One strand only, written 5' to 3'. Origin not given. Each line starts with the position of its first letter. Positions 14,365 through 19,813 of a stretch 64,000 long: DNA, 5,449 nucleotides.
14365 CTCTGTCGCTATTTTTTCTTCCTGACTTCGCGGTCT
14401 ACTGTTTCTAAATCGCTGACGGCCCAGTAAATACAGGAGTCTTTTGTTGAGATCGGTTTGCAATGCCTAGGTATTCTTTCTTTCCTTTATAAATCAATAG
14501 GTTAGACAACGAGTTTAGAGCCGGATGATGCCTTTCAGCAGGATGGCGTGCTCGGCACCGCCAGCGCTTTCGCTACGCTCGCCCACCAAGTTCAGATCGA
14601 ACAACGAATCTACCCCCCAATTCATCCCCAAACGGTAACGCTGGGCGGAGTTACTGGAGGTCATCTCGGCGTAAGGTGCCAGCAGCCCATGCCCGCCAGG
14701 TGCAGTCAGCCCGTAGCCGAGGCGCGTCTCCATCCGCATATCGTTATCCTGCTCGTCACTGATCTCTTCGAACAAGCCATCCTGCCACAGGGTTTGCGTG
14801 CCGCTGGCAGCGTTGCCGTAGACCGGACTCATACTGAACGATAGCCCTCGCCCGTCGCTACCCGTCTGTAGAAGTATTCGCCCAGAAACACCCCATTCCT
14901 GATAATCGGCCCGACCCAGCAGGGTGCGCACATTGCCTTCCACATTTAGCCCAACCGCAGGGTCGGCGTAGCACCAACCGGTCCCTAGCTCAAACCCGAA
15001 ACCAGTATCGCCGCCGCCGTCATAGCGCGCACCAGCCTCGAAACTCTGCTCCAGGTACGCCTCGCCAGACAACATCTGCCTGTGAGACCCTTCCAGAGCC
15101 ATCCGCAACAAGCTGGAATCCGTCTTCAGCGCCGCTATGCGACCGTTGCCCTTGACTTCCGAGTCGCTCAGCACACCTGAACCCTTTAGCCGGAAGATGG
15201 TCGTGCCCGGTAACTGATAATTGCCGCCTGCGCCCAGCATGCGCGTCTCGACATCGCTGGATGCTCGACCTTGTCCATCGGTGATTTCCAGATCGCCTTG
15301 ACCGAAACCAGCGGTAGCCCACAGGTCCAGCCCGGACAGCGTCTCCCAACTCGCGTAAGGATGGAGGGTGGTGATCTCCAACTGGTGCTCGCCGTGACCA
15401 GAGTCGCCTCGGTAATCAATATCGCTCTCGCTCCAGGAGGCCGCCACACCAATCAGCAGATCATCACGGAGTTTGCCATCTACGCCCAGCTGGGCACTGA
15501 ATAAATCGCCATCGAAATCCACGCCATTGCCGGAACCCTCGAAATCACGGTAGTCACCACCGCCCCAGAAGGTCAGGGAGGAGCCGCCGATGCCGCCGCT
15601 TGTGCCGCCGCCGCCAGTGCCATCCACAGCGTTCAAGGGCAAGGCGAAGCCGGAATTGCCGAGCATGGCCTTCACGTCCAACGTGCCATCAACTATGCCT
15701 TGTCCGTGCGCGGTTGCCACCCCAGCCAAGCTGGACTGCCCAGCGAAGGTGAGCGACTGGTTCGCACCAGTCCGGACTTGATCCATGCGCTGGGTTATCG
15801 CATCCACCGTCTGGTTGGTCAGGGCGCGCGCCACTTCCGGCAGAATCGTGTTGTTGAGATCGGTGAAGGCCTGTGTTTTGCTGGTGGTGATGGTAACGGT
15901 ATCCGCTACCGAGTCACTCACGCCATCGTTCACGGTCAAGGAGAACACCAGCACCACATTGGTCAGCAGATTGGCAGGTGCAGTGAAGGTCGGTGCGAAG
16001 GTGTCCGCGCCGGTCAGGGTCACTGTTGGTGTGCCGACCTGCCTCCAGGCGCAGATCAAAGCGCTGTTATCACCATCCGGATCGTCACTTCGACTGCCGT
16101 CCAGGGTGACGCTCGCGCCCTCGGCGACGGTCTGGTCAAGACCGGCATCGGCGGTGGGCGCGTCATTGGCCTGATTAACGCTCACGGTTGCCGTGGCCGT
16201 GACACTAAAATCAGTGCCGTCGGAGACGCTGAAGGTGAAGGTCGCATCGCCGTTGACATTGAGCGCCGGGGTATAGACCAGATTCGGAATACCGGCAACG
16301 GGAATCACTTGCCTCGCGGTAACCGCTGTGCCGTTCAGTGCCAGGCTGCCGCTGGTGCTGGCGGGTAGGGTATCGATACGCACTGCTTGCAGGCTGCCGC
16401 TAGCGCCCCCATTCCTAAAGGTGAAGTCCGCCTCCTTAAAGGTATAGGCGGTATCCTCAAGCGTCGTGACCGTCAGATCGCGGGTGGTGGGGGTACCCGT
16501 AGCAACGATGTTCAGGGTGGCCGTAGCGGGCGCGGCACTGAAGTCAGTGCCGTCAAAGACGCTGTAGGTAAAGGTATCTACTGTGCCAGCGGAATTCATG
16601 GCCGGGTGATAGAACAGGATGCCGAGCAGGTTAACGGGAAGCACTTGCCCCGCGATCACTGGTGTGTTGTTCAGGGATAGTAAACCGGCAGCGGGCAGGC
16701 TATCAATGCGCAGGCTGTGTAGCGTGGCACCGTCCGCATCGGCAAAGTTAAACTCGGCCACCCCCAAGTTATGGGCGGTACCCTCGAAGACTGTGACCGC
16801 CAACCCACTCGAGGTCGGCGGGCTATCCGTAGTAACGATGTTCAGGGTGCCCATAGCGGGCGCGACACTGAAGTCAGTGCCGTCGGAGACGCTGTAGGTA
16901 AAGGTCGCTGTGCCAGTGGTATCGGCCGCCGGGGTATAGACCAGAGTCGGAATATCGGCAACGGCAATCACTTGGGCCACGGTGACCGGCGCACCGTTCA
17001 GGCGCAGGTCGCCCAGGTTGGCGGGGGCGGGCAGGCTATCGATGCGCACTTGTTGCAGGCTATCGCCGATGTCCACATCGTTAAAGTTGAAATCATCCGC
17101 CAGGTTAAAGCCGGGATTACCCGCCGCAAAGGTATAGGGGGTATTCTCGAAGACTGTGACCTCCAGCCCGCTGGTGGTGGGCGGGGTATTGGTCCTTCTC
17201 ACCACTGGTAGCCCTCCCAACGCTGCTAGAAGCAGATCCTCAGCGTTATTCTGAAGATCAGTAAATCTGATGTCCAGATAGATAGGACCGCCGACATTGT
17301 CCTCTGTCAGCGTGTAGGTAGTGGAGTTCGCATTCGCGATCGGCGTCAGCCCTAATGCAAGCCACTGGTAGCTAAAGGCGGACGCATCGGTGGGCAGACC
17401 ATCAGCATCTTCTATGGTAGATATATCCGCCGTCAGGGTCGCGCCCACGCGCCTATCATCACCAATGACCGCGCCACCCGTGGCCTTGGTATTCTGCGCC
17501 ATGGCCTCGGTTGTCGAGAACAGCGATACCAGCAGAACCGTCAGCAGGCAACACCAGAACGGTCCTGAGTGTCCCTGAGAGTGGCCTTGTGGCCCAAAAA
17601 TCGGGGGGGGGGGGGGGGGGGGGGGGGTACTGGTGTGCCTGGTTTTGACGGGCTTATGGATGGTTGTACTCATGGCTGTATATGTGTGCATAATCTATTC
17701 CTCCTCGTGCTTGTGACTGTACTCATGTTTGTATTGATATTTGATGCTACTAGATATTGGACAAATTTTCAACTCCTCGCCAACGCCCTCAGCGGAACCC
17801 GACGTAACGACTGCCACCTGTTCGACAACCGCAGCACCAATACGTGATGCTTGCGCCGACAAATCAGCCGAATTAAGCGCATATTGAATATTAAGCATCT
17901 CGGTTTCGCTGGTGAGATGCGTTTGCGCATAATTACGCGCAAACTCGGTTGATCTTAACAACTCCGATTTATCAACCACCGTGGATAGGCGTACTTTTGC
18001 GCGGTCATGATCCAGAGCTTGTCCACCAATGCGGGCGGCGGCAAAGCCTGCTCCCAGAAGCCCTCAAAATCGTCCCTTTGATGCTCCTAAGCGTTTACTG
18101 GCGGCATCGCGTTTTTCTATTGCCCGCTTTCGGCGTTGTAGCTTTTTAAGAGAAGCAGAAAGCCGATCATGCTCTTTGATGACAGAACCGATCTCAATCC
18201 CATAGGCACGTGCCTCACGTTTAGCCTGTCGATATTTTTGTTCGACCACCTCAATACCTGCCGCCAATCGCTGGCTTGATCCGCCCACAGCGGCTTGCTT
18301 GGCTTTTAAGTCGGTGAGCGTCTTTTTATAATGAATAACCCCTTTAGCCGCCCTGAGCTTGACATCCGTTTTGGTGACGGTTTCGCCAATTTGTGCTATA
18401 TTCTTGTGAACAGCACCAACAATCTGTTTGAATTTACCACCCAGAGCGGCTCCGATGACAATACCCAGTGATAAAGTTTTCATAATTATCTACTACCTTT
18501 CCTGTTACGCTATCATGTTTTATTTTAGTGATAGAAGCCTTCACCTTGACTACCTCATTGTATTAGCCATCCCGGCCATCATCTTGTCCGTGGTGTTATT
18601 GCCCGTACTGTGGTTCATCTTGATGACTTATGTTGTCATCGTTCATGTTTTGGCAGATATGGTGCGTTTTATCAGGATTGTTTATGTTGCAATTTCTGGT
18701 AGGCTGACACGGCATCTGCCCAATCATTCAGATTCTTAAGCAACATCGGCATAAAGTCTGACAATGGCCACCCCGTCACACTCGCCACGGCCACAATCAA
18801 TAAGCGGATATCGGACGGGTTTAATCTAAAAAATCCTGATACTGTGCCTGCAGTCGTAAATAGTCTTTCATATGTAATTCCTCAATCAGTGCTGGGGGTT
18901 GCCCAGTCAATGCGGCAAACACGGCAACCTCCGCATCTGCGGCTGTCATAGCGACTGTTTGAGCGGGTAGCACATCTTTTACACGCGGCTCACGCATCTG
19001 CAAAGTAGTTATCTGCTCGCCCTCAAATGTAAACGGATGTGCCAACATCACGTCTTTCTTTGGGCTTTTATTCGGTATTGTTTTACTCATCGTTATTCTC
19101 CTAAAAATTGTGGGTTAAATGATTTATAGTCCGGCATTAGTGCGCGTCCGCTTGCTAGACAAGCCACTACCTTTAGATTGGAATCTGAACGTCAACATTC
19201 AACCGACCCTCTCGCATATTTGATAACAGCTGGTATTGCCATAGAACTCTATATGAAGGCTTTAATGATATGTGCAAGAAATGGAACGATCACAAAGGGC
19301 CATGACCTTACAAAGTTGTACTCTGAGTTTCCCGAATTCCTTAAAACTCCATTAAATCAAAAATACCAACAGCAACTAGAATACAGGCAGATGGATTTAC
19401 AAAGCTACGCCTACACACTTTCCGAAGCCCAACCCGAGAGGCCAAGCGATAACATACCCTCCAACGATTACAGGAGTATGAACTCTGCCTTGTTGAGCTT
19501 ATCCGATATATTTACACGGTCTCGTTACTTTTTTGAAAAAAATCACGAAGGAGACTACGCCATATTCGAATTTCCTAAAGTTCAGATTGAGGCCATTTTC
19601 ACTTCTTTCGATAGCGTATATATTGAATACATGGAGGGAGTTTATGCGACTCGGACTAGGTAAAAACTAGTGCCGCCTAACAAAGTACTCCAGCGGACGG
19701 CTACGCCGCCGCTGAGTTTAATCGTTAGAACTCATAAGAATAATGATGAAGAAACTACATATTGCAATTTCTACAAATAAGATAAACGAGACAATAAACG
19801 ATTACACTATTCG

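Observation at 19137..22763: Integron gene-cassette array with six attC sites but no integrase (CALIN), between a prophage remnant and an IS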

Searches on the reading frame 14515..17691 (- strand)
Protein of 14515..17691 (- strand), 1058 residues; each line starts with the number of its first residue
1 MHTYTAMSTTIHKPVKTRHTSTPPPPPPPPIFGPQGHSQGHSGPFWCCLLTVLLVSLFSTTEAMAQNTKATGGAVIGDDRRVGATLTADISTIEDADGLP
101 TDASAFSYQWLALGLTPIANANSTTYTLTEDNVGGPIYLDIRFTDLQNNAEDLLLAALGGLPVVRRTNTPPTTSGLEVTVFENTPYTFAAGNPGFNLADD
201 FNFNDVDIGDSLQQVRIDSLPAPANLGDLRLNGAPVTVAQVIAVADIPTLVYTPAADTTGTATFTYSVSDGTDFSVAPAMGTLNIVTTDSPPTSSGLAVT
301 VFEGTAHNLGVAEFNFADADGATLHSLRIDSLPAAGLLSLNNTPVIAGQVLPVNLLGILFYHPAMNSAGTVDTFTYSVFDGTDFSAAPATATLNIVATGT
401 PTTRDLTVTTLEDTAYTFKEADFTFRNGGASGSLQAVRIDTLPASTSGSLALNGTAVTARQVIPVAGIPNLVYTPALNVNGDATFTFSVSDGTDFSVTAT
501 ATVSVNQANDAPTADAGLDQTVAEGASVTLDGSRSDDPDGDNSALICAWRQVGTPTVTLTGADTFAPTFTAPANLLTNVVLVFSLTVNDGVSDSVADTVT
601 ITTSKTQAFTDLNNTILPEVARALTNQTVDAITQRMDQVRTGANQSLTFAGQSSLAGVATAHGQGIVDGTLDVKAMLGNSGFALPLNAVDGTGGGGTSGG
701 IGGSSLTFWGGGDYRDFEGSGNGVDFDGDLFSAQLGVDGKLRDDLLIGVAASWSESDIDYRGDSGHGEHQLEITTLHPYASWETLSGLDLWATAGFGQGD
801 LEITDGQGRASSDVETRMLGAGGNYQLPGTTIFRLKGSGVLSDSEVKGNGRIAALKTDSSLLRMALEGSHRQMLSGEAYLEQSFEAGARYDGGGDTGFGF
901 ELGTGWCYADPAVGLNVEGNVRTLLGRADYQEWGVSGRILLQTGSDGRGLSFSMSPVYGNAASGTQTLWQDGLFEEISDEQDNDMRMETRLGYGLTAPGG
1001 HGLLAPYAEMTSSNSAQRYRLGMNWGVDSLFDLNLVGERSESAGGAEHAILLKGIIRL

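Call 11: search_protein_families(library=pfam, max_evalue=0.001, proteins=[window:14515-17691:-])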
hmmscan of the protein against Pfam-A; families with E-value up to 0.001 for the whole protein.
window:14515-17691:- (1058 aa): 6 families
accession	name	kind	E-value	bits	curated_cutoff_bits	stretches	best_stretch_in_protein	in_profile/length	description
PF17963.7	Big_9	-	2.3e-20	73.7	23.6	4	168-273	1-79/89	Bacterial Ig domain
PF17892.7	Cadherin_5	-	3.2e-14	53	26.5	2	470-506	62-98/98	Cadherin-like domain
PF22352.2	K319L-like_PKD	-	3.4e-12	46.6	27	1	516-602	1-83/84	K319L-like, PKD domain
PF03797.25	Autotransporter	-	4.8e-10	40.1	26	1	710-825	3-124/255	Autotransporter beta-domain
PF18911.6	PKD_4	-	4.6e-05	23.8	27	1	509-542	1-34/85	PKD domain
PF16184.11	Cadherin_3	-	0.0004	20.8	25.5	0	299-385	9-97/106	Cadherin-like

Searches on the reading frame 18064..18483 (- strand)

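Call 11: search_protein_families(library=pfam, max_evalue=0.001, proteins=[window:18064-18483:-])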
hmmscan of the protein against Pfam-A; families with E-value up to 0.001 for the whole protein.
window:18064-18483:- (139 aa): 0 families

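Call 50: search_protein_families(library=phrogs, max_evalue=0.001, proteins=[window:18064-18483:-])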
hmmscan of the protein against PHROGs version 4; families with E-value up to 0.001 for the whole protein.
window:18064-18483:- (139 aa): 1 family
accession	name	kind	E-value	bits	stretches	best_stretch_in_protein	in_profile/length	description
phrog_1272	-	tail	7.7e-05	21.6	1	24-126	95-202/1606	tail length tape measure protein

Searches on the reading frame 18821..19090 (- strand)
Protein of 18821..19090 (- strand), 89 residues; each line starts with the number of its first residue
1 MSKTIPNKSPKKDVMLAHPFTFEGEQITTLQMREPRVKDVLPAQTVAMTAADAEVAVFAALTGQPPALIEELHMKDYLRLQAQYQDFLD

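Call 12: search_protein_families(library=pfam, max_evalue=0.01, proteins=[window:18821-19090:-])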
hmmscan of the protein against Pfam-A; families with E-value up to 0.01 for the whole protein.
window:18821-19090:- (89 aa): 1 family
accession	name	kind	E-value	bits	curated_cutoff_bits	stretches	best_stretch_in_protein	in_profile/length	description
PF10109.15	Phage_TAC_7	-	1.1e-18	67.5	25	1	14-88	2-78/79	Phage tail assembly chaperone proteins, E, or 41 or 14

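Call 50: search_protein_families(library=phrogs, max_evalue=0.001, proteins=[window:18821-19090:-])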
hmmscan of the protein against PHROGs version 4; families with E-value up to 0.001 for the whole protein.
window:18821-19090:- (89 aa): 2 families
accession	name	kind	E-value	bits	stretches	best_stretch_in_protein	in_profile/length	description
phrog_166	-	tail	1.9e-20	74.6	1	8-88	12-94/201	tail protein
phrog_3140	-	tail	1.9e-05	25.3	0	54-88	183-217/274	tail assembly chaperone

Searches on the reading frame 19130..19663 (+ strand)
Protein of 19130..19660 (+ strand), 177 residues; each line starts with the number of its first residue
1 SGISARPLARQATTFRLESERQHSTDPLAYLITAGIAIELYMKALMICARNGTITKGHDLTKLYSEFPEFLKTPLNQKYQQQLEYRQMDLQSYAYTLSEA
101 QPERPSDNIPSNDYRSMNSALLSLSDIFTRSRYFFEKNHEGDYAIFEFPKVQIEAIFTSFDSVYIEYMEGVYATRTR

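Call 12: search_protein_families(library=pfam, max_evalue=0.01, proteins=[window:19178-19663:+])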
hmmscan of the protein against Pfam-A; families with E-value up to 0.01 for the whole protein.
window:19178-19663:+ (161 aa): 1 family
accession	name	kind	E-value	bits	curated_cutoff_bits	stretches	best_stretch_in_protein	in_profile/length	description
PF05168.19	HEPN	-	0.00072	20.1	22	1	18-61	31-74/117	HEPN domain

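Call 33: find_homologous_proteins(query=window:19130-19660:+)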
Query seq(177 aa) (177 aa): 2 proteins with E <= 0.001 among 54 candidates.
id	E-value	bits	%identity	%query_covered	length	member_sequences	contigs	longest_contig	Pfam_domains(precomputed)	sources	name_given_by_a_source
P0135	1.2e-81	290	100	75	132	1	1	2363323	-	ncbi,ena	-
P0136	1.6e-25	108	39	84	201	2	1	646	-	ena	-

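Call 36: find_encoding_contigs(protein=P0136, flank=5000, max_places=3)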
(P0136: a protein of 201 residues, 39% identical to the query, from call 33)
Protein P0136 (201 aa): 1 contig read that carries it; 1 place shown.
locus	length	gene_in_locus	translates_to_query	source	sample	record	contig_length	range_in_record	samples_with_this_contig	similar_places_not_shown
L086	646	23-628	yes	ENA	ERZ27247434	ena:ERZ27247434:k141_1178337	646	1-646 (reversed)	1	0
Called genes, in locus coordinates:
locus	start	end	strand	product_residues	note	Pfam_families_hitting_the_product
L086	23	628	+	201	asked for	-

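Call 50: search_protein_families(library=phrogs, max_evalue=0.001, proteins=[window:19178-19663:+])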
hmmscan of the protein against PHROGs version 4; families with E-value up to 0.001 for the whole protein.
window:19178-19663:+ (161 aa): 0 families
